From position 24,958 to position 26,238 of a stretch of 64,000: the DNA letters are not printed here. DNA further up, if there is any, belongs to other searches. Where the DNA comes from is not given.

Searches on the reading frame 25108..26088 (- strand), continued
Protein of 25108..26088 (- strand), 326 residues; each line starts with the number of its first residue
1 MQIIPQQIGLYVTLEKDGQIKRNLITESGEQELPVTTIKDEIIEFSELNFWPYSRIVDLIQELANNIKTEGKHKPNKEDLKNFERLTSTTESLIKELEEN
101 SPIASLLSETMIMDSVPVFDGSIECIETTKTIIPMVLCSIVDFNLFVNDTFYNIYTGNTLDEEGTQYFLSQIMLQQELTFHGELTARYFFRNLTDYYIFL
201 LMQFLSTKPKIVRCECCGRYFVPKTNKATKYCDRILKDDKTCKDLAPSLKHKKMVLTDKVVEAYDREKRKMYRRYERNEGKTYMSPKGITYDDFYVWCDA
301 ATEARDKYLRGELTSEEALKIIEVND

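Call 66: find_encoding_contigs(protein=P0193, flank=7000, max_places=2)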
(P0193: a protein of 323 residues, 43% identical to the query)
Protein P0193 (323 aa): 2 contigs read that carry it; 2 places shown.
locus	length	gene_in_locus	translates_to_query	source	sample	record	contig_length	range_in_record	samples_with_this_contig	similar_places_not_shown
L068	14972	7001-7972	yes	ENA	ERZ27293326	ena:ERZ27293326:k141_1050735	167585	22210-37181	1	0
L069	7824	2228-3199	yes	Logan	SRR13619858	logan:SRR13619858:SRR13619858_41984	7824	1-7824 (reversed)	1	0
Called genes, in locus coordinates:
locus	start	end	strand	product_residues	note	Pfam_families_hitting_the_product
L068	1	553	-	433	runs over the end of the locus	PF14501:HATPase_c_5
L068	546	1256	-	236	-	PF00072:Response_reg, PF04397:LytTR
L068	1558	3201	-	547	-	PF00239:Resolvase, PF07508:Recombinase, PF13408:Zn_ribbon_recom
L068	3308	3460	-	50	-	-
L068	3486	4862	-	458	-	PF03432:Relaxase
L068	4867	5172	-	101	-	PF21983:NikA-like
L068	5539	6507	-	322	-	PF13481:AAA_25, PF06745:ATPase (faint)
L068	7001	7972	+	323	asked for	PF19553:DUF6076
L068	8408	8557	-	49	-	-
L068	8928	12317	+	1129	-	PF13289:SIR2_2, PF12917:YfbR-like (weak), PF13023:HD_3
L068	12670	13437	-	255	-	-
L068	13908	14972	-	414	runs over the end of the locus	PF14659:Phage_int_SAM_3, PF00589:Phage_integrase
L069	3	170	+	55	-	?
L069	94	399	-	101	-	PF21983:NikA-like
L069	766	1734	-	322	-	PF13481:AAA_25, PF06745:ATPase (faint)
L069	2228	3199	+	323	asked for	PF19553:DUF6076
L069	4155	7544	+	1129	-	PF13289:SIR2_2, PF12917:YfbR-like (weak), PF13023:HD_3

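Call 71: search_solved_structures(query=A2, max_evalue=10)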
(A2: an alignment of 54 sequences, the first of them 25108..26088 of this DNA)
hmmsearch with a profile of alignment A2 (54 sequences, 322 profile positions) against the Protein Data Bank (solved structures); distinct sequences matched with E-value up to 10: 1.
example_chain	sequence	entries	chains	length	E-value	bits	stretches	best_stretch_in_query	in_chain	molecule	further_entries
2gzd_C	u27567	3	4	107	0.12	15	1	144-210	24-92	Rab11 family-interacting protein 2 | RAB11-FIP2 long isoform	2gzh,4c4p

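Call 77: search_dna_similar(query=window:25108-26088:-, collection=plasmids, mode=protein, max_evalue=0.001)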
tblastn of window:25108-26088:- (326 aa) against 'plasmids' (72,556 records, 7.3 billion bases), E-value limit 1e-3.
Records with a match: 3; places in all: 5; records where one place covers at least 80% of the query: 0.
Best place of each record, by identity: <60% 3.
By first word of the organism name: Clostridioides 2; Subdoligranulum 1.
By predicted mobility (MOB-suite, as given by PLSDB): non-mobilizable 3.
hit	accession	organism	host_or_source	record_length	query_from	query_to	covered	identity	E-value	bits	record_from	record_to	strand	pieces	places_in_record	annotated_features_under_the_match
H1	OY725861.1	Subdoligranulum variabile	-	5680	171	324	47%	31.1%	4e-9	65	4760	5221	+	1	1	record has no annotation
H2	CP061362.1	Clostridioides sp. ES-W-0016-02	water,pond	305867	211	319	33%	30.0%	2e-8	63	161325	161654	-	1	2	hypothetical protein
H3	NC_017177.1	Clostridioides difficile BI1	Homo sapiens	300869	210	319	34%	28.2%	1e-5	54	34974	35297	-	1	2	DUF6076 domain-containing protein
